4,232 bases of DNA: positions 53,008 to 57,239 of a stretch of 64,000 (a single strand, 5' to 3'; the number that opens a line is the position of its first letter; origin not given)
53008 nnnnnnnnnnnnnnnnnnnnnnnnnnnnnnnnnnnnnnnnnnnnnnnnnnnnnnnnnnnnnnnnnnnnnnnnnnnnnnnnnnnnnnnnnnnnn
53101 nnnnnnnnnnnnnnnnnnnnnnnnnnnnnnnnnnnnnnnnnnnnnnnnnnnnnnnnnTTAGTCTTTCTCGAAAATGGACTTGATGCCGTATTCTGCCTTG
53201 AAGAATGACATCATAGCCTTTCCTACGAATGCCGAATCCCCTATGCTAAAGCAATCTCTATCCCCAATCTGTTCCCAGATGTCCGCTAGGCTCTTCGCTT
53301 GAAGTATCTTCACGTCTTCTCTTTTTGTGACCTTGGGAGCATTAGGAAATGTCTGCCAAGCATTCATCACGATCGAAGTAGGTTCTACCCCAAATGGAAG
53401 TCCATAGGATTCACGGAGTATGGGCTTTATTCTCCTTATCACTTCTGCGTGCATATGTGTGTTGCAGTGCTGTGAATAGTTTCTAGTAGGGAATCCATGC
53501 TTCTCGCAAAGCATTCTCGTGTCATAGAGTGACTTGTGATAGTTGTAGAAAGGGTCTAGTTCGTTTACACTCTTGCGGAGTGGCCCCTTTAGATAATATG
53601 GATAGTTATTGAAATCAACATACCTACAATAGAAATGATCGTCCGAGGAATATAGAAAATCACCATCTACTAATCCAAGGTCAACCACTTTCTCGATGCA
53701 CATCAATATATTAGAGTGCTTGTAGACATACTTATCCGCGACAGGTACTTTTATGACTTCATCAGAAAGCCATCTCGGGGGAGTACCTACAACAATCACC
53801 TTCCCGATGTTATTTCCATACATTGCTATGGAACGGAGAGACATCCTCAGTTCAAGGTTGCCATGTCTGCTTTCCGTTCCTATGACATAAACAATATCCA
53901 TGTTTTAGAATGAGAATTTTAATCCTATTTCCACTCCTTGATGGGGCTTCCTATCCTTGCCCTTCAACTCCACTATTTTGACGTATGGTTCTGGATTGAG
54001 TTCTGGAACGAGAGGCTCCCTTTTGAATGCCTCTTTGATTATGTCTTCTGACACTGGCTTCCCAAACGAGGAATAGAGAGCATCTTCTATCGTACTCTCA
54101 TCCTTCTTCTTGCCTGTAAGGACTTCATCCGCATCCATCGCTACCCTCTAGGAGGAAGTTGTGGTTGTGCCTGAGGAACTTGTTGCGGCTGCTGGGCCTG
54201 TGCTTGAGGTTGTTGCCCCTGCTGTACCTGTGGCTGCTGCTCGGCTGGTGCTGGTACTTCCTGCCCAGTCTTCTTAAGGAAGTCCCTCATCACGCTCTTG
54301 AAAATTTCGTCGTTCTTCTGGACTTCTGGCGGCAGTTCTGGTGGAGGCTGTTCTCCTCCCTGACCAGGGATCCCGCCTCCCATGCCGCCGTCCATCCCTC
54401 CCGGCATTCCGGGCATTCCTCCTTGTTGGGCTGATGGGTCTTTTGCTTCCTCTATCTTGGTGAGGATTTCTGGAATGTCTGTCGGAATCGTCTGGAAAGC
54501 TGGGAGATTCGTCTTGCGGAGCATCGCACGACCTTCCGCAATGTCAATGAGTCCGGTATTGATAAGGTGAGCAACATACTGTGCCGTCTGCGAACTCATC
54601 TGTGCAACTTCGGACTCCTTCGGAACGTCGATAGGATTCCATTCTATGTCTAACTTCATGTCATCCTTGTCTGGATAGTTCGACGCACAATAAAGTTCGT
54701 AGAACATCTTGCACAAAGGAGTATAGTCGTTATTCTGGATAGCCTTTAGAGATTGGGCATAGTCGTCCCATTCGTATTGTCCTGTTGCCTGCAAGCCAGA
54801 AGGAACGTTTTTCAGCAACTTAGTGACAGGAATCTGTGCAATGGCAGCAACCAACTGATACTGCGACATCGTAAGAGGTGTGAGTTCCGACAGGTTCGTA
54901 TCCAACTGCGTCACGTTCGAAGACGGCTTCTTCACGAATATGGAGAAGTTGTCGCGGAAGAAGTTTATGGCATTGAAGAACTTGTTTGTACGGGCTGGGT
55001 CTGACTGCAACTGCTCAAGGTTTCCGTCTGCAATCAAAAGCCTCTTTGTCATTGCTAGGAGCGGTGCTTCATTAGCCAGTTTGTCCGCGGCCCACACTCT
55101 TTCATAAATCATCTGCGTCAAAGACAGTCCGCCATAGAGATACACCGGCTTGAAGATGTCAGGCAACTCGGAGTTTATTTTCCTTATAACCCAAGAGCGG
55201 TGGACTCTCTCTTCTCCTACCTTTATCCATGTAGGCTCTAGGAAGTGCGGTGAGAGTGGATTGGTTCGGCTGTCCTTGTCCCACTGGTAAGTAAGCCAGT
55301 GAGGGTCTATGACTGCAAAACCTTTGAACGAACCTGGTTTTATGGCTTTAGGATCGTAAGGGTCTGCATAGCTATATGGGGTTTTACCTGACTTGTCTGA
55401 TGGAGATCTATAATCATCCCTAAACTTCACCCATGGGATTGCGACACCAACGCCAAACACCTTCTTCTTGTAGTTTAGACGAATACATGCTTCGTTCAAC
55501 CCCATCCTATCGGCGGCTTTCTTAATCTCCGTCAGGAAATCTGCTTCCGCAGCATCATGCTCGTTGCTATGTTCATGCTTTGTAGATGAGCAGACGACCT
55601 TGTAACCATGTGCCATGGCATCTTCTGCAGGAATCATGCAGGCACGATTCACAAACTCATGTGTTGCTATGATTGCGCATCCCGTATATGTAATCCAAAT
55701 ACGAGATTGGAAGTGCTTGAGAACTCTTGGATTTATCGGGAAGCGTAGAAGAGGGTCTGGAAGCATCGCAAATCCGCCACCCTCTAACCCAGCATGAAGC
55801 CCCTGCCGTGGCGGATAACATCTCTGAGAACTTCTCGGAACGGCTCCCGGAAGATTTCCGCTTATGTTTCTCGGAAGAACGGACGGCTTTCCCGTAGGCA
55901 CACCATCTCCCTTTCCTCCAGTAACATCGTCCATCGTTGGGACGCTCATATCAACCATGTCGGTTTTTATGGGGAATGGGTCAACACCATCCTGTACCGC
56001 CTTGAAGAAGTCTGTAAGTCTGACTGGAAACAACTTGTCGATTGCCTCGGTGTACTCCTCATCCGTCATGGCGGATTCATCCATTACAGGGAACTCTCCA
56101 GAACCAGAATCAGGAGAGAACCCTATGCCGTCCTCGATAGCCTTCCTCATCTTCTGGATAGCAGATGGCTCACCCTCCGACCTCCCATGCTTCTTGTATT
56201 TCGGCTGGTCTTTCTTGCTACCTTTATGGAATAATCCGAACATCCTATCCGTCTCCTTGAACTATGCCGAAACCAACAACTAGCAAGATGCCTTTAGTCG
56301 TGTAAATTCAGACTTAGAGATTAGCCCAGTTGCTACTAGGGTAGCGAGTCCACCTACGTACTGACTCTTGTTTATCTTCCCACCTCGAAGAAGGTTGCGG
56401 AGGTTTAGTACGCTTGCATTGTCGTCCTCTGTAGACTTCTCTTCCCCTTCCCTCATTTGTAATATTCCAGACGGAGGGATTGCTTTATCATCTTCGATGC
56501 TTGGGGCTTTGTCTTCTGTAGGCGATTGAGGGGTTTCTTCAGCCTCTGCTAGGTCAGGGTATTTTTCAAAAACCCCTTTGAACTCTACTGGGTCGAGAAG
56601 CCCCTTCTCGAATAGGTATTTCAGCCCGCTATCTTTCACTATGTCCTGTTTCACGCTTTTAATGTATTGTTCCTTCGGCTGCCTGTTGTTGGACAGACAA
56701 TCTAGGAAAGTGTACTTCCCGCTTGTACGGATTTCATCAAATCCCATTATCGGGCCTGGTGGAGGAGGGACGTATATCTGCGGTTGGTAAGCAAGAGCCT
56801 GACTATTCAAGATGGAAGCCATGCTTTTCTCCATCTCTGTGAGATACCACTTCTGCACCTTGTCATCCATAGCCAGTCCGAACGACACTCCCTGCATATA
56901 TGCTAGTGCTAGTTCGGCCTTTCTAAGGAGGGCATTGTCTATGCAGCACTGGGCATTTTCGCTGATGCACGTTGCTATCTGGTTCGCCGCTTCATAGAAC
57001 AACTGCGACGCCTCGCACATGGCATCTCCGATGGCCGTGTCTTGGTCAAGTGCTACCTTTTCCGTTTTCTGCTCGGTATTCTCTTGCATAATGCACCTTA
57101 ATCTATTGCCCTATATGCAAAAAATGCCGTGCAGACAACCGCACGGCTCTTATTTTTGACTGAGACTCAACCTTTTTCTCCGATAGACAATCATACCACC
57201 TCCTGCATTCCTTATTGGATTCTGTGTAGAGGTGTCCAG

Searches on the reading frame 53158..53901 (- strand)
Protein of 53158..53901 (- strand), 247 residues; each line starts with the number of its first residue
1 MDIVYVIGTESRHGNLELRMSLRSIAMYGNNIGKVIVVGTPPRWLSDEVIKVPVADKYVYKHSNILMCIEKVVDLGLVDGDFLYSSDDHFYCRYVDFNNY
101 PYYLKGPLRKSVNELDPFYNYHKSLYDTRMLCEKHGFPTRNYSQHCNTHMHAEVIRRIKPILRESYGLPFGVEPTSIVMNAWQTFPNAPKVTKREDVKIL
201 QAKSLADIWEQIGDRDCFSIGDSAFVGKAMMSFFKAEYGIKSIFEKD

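Call 88: search_protein_families(library=pfam, proteins=[window:53158-53901:-], max_evalue=0.01)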
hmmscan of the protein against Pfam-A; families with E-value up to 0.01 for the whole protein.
window:53158-53901:- (247 aa): 1 family
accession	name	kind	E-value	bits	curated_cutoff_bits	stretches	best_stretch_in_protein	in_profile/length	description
PF11380.13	Stealth_CR2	-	0.0015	19.2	39.4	1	16-100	6-99/108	Stealth protein CR2, conserved region 2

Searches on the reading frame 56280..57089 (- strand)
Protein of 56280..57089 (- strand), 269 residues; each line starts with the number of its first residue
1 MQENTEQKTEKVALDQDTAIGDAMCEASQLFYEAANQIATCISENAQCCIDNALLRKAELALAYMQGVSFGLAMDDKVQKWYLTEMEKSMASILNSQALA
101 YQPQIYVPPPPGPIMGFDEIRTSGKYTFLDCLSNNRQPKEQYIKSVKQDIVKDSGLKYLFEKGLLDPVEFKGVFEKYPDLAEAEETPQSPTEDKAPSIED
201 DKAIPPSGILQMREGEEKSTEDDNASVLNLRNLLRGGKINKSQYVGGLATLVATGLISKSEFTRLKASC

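Call 88: search_protein_families(library=pfam, proteins=[window:56280-57089:-], max_evalue=0.01)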
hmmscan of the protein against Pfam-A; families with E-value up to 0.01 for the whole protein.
window:56280-57089:- (269 aa): 1 family
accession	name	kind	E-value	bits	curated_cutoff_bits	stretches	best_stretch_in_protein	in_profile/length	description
PF09851.14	SHOCT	-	0.0073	16.5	27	0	248-267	6-25/28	Short C-terminal domain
